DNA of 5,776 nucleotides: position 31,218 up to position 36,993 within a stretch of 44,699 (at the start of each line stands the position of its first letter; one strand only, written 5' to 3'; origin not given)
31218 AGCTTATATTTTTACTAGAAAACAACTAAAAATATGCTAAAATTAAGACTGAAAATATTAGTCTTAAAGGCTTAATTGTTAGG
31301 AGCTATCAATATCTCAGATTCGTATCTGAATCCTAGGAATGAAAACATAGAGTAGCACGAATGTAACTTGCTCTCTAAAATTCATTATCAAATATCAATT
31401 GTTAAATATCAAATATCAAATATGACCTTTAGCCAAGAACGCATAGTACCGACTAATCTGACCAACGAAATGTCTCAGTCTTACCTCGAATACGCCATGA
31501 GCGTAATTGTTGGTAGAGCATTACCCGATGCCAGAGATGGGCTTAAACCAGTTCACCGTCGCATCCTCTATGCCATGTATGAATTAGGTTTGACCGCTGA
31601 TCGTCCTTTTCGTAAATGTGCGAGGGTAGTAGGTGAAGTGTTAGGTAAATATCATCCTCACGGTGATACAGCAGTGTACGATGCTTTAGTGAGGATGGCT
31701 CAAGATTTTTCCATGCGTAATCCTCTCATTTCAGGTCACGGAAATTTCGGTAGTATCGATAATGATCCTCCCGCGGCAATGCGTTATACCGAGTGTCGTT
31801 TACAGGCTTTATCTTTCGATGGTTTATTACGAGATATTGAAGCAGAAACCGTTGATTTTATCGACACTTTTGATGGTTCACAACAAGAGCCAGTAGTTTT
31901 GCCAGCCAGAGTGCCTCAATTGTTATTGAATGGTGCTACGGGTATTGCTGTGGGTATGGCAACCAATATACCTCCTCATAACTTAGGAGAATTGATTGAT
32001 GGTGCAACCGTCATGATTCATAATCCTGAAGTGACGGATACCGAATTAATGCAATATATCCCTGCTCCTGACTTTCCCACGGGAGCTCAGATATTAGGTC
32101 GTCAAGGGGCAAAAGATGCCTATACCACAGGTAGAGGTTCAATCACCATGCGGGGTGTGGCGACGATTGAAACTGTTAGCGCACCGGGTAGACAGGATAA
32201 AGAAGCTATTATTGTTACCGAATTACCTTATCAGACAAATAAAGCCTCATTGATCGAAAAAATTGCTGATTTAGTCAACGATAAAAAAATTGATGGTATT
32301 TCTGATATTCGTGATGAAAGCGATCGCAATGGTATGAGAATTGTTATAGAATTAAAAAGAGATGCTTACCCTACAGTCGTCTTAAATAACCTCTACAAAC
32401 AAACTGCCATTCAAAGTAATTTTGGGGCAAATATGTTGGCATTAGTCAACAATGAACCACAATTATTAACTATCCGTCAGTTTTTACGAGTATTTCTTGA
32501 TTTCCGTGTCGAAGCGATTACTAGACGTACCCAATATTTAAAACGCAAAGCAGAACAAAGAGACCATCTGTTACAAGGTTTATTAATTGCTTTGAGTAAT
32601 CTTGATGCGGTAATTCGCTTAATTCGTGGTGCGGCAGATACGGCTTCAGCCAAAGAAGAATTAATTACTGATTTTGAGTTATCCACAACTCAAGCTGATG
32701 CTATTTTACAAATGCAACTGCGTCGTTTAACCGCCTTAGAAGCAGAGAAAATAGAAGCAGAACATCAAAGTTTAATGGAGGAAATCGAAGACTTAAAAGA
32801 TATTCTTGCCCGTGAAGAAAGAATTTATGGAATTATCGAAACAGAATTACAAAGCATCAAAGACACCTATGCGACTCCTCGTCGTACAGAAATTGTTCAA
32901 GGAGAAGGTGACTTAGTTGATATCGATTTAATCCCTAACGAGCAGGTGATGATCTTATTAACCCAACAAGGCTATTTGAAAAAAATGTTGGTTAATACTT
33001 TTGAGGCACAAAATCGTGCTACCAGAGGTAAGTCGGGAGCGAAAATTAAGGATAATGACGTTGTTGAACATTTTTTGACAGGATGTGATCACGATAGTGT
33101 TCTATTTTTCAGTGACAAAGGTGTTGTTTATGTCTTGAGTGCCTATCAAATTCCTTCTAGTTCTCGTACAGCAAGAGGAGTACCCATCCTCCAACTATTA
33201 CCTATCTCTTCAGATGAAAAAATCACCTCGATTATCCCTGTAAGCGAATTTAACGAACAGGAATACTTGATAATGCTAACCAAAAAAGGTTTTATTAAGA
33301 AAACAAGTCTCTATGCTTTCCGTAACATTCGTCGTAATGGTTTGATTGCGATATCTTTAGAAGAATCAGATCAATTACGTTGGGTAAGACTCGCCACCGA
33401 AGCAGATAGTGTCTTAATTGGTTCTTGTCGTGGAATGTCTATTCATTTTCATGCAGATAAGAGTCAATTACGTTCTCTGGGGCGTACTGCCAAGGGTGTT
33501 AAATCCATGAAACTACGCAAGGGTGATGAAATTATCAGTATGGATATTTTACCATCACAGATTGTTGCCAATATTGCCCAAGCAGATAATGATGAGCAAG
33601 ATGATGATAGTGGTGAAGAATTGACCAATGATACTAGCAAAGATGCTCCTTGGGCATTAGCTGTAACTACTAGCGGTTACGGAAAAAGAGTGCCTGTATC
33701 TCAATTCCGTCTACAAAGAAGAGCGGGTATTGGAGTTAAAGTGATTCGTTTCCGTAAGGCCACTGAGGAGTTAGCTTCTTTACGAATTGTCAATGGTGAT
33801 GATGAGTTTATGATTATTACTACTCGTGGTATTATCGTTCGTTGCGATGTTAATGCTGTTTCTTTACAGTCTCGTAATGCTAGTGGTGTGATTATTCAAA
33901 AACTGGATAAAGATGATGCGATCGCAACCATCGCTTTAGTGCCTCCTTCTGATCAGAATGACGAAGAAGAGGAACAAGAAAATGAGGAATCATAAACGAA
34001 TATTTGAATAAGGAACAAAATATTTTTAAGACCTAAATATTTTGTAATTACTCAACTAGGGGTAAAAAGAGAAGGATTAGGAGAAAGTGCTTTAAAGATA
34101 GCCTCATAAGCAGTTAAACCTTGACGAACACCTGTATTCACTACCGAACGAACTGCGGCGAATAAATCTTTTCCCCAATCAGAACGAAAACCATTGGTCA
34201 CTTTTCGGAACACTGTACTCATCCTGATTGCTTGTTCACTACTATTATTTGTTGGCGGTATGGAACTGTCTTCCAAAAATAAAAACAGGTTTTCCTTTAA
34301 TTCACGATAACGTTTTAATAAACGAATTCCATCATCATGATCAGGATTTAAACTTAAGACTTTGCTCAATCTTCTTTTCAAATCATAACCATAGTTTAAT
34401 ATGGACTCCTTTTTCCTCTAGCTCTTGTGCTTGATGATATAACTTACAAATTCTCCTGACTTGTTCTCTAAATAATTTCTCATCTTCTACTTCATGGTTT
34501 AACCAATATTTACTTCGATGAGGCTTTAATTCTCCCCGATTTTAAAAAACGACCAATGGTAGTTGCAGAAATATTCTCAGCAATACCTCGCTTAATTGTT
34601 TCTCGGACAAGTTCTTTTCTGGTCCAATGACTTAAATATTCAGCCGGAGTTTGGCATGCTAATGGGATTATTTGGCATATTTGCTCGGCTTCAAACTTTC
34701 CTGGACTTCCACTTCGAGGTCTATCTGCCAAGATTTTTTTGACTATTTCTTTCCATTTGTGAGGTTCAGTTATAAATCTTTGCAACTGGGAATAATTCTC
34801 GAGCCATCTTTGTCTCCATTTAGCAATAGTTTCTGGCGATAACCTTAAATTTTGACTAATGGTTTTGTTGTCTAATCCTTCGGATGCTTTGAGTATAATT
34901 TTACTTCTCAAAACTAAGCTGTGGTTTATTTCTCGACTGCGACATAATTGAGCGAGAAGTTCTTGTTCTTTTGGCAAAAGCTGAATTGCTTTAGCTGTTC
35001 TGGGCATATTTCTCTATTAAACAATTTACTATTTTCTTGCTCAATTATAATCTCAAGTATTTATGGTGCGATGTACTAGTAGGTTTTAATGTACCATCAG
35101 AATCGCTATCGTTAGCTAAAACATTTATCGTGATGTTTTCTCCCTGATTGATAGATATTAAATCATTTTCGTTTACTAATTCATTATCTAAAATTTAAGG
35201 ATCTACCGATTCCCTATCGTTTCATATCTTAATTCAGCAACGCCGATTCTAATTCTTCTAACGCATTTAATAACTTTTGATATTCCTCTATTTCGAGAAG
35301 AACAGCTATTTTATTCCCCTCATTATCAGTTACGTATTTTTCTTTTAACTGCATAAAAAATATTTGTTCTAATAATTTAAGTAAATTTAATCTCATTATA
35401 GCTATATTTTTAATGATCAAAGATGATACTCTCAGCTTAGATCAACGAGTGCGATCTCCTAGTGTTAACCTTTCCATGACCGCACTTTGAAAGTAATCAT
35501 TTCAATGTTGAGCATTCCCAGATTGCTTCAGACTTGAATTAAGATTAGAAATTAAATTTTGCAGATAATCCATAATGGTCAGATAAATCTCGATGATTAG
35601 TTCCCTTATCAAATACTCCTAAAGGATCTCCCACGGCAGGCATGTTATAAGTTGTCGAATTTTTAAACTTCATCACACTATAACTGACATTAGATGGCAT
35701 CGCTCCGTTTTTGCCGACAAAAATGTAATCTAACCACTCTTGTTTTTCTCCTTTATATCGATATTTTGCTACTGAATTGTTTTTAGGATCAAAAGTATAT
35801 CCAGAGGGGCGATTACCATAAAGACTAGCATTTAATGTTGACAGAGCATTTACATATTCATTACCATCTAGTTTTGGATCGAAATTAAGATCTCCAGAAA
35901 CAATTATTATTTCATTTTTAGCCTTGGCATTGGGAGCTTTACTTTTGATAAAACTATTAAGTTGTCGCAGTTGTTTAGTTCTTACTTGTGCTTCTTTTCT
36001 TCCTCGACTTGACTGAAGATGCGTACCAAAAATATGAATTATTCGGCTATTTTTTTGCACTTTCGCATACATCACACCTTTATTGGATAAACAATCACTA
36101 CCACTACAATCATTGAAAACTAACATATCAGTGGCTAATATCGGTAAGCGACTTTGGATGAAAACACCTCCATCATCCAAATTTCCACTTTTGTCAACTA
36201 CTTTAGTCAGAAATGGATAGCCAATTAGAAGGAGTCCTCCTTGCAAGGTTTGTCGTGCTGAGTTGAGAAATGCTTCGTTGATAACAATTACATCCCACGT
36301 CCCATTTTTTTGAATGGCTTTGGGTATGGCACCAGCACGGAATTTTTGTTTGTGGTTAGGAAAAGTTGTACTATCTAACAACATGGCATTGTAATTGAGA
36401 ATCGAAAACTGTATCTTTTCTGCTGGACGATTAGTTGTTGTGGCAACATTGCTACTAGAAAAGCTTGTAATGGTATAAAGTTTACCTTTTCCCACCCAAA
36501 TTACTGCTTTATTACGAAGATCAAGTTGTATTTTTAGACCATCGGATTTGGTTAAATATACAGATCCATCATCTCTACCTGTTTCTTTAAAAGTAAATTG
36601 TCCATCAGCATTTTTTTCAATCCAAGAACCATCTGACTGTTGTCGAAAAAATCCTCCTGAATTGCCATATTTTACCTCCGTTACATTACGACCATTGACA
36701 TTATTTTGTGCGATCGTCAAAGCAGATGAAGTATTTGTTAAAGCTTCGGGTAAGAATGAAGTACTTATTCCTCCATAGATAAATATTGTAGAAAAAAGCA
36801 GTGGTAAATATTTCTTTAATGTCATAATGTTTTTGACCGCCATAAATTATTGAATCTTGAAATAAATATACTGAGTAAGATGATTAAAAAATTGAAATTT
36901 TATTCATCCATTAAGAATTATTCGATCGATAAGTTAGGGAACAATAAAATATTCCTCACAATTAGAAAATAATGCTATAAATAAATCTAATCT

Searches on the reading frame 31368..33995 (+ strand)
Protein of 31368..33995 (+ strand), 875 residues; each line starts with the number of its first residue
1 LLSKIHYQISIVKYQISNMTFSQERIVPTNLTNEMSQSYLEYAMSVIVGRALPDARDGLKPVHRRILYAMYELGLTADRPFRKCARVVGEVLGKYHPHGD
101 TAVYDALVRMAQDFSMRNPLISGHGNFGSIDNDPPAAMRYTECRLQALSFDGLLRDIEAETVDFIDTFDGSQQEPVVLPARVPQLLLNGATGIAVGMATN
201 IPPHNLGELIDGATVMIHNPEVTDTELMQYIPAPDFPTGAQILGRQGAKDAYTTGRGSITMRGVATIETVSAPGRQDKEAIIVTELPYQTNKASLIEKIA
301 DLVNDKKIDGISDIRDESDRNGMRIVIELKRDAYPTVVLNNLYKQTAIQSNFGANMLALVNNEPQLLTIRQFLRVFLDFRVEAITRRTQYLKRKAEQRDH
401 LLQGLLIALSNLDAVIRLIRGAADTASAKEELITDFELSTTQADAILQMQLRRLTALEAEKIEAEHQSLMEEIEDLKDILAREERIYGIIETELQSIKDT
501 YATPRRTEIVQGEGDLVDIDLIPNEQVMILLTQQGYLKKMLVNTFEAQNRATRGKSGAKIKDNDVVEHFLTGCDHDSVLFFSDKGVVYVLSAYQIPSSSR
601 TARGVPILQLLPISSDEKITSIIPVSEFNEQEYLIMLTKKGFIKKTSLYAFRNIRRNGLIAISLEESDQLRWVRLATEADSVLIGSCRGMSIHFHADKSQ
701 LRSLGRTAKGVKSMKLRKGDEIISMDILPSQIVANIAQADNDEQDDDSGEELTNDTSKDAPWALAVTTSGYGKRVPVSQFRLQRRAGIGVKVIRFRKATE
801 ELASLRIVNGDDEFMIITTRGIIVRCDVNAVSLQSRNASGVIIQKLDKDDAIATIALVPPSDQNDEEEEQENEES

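Call 17: search_protein_families(library=pfam, proteins=[window:31368-33995:+], max_evalue=0.00001)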
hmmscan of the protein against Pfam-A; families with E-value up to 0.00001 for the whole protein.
window:31368-33995:+ (875 aa): 2 families
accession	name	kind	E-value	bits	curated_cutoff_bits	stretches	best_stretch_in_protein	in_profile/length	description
PF00521.26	DNA_topoisoIV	-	4.3e-164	546.9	31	1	50-495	1-432/432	DNA gyrase/topoisomerase IV, subunit A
PF03989.18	DNA_gyraseA_C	-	1.6e-72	239.1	27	6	812-858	1-47/48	DNA gyrase C-terminal domain, beta-propeller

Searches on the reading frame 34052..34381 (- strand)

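Call 17: search_protein_families(library=pfam, proteins=[window:34052-34381:-], max_evalue=0.00001)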
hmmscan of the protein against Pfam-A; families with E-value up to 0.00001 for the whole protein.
window:34052-34381:- (109 aa): 1 family
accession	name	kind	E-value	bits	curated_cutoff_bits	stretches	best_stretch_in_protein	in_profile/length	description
PF03050.20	DDE_Tnp_IS66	-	1.5e-10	41.4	23.1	1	14-70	225-281/284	Transposase IS66 family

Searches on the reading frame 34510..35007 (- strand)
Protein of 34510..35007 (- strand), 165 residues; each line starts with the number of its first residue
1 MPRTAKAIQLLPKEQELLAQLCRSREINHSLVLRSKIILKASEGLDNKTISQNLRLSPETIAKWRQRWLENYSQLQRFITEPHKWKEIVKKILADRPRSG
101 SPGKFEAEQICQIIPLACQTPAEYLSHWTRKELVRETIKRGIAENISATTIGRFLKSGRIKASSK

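Call 17: search_protein_families(library=pfam, proteins=[window:34510-35007:-], max_evalue=0.00001)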
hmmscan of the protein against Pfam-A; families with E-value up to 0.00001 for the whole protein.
window:34510-35007:- (165 aa): 3 families
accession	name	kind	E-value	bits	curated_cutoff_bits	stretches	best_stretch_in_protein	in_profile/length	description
PF13565.12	HTH_32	-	1.2e-10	42.2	33.7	1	92-155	16-73/73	Homeodomain-like domain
PF13551.12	HTH_29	-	9.3e-07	29.3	28.1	0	35-69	2-37/64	Winged helix-turn helix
PF13384.12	HTH_23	-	3.2e-06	27.2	24.6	1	30-70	3-43/50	Homeodomain-like domain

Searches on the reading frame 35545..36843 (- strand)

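Call 3: search_protein_families(library=pfam, proteins=[window:35545-36843:-], max_evalue=0.01)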
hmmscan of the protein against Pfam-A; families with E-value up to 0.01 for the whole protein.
window:35545-36843:- (432 aa): 2 families
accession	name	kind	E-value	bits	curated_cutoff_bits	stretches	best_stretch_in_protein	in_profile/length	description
PF22669.2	Exo_endo_phos2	-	1.3e-05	25.3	27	1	250-325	110-183/288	Endonuclease/Exonuclease/phosphatase family 2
PF03372.29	Exo_endo_phos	-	9.4e-05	22.7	24.5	1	173-378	22-204/225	Endonuclease/Exonuclease/phosphatase family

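Call 4: search_protein_families(library=ncbifam, proteins=[window:35545-36843:-], max_evalue=0.01)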
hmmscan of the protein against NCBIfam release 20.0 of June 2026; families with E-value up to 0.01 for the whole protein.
window:35545-36843:- (432 aa): 1 family
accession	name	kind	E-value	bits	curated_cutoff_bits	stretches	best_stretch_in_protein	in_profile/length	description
TIGR03395.1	sphingomy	equivalog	1.2e-43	149.6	248.2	1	148-424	3-280/286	sphingomyelin phosphodiesterase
